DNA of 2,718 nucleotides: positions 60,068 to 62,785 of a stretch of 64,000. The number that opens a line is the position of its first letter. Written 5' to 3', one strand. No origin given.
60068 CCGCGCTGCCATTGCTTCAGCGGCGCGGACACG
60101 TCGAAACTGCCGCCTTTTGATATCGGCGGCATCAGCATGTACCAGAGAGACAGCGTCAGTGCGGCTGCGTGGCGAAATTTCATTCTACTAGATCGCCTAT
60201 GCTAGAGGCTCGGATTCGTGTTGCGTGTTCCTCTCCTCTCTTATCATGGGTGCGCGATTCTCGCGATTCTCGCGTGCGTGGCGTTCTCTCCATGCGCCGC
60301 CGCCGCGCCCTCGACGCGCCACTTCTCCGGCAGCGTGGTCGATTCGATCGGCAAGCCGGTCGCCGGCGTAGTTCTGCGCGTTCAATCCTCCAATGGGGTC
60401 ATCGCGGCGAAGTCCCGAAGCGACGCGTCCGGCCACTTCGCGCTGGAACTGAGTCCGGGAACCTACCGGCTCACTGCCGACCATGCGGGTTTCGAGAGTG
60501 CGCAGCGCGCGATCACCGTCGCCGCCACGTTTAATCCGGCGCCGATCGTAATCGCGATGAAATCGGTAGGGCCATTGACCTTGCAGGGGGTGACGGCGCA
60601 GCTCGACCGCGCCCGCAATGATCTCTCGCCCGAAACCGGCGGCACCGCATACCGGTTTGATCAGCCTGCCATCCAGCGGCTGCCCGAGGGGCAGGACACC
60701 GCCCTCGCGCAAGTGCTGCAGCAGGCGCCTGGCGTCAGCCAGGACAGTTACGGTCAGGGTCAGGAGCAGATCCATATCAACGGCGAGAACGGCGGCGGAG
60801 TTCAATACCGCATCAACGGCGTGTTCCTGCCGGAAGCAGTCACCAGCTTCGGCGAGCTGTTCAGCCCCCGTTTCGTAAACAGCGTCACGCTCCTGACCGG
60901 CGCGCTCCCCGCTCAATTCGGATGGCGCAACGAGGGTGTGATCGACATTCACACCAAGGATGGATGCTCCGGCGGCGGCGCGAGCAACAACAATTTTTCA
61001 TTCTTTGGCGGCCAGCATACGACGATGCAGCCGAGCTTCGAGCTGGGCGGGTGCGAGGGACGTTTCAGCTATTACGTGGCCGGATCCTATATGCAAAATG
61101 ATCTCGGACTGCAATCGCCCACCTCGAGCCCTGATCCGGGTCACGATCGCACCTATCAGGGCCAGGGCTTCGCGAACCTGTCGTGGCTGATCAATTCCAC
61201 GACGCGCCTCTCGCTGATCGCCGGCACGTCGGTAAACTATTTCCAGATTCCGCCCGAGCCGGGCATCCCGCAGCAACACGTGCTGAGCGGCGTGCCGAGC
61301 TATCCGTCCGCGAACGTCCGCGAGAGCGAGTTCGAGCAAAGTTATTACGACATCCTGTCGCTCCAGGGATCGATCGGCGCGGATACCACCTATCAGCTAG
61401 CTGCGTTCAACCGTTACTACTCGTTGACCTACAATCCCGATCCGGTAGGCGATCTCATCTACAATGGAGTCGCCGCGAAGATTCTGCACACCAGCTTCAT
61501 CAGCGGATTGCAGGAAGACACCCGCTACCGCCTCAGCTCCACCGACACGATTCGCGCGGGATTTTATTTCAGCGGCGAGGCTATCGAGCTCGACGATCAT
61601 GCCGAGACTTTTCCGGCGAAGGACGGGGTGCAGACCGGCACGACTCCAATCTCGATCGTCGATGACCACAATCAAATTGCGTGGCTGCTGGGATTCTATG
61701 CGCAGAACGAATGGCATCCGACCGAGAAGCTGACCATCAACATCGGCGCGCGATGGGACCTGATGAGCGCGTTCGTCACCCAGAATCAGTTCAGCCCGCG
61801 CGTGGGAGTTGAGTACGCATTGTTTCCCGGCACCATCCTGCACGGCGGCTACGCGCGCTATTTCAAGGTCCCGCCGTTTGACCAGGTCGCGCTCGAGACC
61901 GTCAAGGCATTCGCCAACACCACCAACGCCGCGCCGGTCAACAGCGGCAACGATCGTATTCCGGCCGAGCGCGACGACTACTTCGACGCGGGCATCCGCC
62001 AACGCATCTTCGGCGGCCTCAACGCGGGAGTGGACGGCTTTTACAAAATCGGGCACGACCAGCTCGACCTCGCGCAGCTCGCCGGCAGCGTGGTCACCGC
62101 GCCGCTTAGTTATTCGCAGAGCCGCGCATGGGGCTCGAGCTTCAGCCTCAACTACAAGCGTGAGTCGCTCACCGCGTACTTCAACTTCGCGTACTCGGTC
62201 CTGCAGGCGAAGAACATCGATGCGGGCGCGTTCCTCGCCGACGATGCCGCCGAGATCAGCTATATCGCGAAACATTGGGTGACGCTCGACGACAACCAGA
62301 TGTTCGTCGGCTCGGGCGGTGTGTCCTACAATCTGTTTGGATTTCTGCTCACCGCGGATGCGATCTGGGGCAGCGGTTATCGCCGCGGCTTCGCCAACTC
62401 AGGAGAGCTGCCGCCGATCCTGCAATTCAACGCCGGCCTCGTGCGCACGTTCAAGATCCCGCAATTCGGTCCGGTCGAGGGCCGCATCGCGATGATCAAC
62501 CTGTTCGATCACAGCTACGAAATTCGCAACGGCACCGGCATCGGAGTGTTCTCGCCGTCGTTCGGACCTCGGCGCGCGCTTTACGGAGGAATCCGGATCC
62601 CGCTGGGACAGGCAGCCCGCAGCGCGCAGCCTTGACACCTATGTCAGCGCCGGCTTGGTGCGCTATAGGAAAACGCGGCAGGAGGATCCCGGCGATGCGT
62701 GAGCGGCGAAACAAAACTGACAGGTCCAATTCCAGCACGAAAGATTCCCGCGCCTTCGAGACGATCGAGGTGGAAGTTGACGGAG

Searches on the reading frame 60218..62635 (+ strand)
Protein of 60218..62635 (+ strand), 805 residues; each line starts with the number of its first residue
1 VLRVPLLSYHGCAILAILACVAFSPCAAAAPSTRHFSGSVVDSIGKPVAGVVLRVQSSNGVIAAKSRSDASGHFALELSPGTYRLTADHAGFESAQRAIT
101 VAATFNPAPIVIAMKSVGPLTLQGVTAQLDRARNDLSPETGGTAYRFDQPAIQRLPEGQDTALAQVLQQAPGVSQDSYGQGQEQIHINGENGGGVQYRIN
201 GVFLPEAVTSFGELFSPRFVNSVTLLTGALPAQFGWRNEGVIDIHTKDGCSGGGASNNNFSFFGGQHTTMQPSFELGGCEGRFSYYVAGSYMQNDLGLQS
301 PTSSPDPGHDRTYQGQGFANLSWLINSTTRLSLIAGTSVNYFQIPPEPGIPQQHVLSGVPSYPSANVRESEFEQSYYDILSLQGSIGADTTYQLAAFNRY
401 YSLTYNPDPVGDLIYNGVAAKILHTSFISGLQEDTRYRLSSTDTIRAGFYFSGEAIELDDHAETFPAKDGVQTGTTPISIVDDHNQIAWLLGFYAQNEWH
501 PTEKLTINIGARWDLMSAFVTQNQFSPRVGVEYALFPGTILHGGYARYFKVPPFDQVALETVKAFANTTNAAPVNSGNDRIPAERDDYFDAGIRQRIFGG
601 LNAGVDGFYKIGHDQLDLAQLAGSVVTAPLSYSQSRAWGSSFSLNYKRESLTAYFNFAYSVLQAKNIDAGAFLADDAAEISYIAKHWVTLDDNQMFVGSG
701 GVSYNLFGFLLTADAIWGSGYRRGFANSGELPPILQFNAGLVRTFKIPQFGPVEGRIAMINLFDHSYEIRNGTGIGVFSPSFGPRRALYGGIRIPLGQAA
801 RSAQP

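Call 61: search_protein_families(library=pfam, proteins=[window:60218-62635:+], max_evalue=0.0001)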
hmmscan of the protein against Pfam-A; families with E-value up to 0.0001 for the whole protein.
window:60218-62635:+ (805 aa): 5 families
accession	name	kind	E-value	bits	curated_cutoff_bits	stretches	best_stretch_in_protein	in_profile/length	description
PF00593.30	TonB_dep_Rec_b-barrel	-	6.7e-22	79.4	27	1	373-747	59-423/436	TonB dependent receptor-like, beta-barrel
PF13620.12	CarboxypepD_reg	-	9.1e-14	52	32.3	1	37-104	3-72/82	Carboxypeptidase regulatory-like domain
PF25183.1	OMP_b-brl_4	-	1.4e-13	50.6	30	2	478-523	355-400/838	Outer membrane beta barrel domain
PF07715.20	Plug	-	4.4e-08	34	23.9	1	155-235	17-100/107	TonB-dependent Receptor Plug Domain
PF13715.12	CarbopepD_reg_2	-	7.9e-07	29.5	32.2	1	37-105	2-68/88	CarboxypepD_reg-like domain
